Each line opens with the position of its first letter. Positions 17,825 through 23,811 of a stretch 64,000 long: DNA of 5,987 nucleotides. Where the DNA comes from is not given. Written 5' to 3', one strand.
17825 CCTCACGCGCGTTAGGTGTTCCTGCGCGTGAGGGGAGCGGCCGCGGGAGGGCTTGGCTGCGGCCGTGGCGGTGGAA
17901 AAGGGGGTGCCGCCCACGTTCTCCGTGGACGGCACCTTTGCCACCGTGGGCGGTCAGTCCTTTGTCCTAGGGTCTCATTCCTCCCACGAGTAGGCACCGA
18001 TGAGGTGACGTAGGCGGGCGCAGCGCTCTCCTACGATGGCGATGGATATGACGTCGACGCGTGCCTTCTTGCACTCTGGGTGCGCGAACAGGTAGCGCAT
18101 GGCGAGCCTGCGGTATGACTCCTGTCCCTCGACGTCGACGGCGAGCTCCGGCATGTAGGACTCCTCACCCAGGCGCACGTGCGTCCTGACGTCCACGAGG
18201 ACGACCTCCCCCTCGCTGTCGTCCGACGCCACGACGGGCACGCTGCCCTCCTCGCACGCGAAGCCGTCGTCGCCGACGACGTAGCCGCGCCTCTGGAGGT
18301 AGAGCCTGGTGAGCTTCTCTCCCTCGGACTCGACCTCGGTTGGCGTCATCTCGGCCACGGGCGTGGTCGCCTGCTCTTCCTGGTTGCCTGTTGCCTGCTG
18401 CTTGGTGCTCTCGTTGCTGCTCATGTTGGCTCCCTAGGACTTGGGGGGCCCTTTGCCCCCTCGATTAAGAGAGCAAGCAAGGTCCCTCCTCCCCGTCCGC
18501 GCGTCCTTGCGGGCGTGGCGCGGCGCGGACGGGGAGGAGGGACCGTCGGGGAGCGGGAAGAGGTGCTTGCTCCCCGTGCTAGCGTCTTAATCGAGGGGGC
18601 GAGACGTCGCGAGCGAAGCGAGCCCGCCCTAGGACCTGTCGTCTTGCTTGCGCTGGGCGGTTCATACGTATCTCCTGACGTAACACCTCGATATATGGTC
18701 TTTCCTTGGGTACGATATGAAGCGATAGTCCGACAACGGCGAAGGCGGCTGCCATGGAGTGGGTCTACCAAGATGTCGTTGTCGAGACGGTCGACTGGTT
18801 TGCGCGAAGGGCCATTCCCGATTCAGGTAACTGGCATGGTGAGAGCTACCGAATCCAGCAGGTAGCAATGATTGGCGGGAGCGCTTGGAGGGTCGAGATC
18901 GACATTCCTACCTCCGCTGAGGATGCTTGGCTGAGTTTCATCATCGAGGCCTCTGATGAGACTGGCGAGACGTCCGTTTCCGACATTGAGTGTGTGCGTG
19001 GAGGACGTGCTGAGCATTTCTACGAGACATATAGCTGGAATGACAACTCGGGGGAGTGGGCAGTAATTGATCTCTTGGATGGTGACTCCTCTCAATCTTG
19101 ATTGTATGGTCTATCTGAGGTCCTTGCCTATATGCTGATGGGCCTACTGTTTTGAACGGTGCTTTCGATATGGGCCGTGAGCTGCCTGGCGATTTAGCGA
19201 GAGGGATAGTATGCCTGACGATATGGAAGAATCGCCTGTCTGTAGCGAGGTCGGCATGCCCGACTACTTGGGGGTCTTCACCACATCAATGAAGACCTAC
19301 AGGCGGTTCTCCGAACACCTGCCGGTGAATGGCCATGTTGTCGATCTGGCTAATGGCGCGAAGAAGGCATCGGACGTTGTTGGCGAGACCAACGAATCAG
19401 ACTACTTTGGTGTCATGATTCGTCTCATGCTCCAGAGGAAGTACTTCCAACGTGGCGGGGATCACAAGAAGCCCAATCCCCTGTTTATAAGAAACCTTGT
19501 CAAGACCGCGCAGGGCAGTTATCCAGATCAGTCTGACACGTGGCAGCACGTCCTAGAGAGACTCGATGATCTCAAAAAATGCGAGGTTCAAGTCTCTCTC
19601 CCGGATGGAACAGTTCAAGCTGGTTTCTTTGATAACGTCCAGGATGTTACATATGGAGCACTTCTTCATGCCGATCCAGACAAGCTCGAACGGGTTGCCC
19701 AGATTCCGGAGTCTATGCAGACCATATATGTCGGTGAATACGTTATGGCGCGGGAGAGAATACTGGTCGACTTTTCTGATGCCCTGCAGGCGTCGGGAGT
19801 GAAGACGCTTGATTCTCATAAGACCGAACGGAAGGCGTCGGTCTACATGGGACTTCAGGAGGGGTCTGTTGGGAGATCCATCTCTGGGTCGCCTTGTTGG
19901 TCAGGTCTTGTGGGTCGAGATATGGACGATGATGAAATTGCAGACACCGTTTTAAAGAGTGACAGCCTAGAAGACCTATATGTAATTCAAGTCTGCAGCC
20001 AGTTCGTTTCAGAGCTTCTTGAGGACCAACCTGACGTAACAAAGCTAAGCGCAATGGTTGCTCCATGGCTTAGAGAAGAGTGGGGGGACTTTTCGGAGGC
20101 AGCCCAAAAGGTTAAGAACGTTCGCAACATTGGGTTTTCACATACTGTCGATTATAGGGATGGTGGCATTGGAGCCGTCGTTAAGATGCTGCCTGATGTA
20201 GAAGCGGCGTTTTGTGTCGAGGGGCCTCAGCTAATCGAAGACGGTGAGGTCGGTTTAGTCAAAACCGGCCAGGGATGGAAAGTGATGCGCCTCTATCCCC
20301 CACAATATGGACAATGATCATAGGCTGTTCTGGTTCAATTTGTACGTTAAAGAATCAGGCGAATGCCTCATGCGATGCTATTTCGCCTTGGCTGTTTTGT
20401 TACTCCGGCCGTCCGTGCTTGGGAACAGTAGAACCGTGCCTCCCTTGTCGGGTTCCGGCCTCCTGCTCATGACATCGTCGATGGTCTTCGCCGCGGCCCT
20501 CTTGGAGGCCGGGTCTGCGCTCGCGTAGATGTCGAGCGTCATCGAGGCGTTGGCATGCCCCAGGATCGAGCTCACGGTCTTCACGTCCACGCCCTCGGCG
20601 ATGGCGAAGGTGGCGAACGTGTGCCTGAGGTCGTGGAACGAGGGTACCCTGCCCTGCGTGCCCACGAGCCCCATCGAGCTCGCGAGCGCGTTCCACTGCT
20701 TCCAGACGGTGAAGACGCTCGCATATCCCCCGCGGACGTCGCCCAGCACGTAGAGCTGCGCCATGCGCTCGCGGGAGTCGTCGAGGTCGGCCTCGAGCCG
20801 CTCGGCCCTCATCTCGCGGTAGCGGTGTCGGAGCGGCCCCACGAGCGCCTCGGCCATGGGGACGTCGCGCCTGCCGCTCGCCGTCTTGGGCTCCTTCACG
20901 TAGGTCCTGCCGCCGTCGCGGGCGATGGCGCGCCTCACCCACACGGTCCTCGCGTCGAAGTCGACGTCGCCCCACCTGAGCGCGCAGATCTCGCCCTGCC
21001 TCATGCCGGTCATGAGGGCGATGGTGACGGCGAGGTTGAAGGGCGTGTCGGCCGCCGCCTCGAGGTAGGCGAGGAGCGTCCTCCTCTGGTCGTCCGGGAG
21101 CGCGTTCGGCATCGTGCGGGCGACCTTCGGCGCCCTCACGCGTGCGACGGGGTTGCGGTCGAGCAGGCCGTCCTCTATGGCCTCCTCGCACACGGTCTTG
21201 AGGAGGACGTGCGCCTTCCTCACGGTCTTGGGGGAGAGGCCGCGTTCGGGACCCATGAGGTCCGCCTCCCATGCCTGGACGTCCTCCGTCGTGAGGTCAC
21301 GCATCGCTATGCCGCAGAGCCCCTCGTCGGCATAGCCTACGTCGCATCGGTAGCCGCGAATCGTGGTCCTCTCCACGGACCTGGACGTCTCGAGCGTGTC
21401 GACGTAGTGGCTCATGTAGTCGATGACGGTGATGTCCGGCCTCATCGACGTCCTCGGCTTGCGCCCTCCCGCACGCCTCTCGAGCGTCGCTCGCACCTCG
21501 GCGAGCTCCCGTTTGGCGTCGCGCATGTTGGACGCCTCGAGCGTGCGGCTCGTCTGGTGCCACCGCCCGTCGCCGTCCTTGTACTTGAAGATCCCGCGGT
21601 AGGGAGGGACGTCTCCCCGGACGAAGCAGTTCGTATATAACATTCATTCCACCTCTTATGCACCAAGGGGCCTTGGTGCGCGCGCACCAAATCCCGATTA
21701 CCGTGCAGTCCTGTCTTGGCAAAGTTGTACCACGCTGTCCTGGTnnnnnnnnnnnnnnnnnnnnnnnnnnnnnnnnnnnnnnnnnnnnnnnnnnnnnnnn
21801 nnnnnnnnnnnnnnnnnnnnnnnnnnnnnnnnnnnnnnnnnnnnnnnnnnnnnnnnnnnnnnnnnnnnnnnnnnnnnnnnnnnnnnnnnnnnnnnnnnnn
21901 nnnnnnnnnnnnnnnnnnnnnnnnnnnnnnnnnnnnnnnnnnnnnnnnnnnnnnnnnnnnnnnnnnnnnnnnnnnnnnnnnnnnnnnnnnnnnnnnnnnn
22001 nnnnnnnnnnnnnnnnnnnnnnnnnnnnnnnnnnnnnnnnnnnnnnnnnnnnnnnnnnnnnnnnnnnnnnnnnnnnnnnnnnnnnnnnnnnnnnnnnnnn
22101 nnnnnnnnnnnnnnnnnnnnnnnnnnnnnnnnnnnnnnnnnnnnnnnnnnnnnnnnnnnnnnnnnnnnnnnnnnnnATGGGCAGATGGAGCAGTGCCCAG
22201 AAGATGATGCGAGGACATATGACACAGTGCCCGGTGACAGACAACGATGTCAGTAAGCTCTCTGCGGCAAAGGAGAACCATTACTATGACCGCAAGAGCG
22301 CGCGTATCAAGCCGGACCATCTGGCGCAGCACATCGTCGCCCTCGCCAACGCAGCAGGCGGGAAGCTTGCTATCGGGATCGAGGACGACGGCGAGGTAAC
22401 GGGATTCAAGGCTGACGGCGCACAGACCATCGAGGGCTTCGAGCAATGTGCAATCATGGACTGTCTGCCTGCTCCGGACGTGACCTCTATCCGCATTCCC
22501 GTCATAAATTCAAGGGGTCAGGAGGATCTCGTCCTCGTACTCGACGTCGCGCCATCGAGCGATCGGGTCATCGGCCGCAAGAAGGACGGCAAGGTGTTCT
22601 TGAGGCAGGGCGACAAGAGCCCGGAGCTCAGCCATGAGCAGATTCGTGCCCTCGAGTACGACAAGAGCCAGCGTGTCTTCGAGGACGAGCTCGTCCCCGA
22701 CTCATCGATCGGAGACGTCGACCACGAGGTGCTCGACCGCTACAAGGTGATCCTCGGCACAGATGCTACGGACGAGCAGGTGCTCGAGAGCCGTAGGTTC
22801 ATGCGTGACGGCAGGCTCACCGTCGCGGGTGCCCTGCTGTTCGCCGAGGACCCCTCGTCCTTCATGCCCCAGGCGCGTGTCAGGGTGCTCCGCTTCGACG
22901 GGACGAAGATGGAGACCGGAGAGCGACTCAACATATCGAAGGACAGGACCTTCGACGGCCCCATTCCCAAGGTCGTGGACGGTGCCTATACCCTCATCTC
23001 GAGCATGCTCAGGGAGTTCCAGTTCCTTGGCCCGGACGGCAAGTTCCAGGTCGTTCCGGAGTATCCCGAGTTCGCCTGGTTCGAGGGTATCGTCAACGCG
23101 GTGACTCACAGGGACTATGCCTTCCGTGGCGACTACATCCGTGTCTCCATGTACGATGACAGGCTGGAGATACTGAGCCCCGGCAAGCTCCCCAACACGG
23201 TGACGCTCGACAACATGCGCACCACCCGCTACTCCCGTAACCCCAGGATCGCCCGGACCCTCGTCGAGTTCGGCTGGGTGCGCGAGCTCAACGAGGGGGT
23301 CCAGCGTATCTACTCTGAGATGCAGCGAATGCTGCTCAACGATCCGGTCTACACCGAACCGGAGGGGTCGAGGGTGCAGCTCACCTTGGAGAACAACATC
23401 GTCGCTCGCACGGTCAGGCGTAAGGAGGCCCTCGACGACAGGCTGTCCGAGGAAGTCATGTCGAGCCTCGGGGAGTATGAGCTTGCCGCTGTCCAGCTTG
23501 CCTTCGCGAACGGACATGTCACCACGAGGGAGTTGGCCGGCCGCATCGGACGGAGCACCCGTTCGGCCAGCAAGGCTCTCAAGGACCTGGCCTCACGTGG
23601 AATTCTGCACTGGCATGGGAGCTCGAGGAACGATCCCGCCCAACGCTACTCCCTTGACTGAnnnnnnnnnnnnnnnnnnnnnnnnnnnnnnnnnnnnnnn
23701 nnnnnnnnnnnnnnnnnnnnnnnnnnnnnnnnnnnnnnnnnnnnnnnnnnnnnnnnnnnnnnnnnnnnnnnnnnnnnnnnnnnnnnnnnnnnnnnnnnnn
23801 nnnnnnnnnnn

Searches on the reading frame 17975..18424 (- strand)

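Call 40: search_protein_families(library=pfam, proteins=[window:17975-18424:-], max_evalue=0.001)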
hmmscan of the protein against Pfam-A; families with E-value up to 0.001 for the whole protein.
window:17975-18424:- (149 aa): 1 family
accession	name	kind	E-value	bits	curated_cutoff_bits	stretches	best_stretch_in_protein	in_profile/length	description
PF02021.23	UPF0102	-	3e-10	40.8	23.6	1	35-128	1-80/80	Uncharacterised protein family UPF0102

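Call 89: search_protein_families(library=padloc, proteins=[window:17975-18424:-], max_evalue=0.001)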
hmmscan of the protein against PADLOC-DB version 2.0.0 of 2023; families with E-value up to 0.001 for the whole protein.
window:17975-18424:- (149 aa): 0 families

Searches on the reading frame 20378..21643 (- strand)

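Call 40: search_protein_families(library=pfam, proteins=[window:20378-21643:-], max_evalue=0.001)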
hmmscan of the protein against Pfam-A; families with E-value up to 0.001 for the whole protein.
window:20378-21643:- (421 aa): 2 families
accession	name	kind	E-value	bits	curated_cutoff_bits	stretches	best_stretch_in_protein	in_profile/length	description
PF00589.27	Phage_integrase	-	6.3e-27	94.9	27.1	1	182-377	3-169/172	Phage integrase family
PF13102.12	Phage_int_SAM_5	-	0.00015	22.5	22.3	1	73-167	2-94/98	Phage integrase SAM-like domain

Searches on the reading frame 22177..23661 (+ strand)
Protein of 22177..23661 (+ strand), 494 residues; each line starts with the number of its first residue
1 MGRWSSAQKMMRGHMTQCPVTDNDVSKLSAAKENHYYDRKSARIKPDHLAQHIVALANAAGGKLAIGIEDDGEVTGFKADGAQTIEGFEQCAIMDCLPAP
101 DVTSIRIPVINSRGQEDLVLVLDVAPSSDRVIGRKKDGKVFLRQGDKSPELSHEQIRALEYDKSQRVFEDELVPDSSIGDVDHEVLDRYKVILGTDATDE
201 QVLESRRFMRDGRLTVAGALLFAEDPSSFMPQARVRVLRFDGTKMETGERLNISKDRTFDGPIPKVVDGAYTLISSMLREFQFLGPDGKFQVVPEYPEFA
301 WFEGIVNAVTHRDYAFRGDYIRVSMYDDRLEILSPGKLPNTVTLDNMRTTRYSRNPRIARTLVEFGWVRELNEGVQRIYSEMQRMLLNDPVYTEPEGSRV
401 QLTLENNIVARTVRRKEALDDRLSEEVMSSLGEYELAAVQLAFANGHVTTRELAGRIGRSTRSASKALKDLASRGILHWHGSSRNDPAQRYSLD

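Call 89: search_protein_families(library=padloc, proteins=[window:22177-23661:+], max_evalue=0.001)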
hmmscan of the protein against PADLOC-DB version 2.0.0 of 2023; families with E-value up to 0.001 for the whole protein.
window:22177-23661:+ (494 aa): 4 families
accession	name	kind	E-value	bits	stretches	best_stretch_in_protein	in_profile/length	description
PDLC02394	pAgo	-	3.5e-45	152.2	1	40-418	48-448/1121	-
PDLC02402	Aga_SIR2-PNTD1-PNTD2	-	4.7e-12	42.8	1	212-343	369-488/876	Class I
PDLC02418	Aga_SIR2-Kinase-PNTD1-PNTD2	-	1.5e-09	34.6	1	214-343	229-366/756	Class I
PDLC01850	CARF3--CARF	-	0.00079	17.3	0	420-484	132-196/209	-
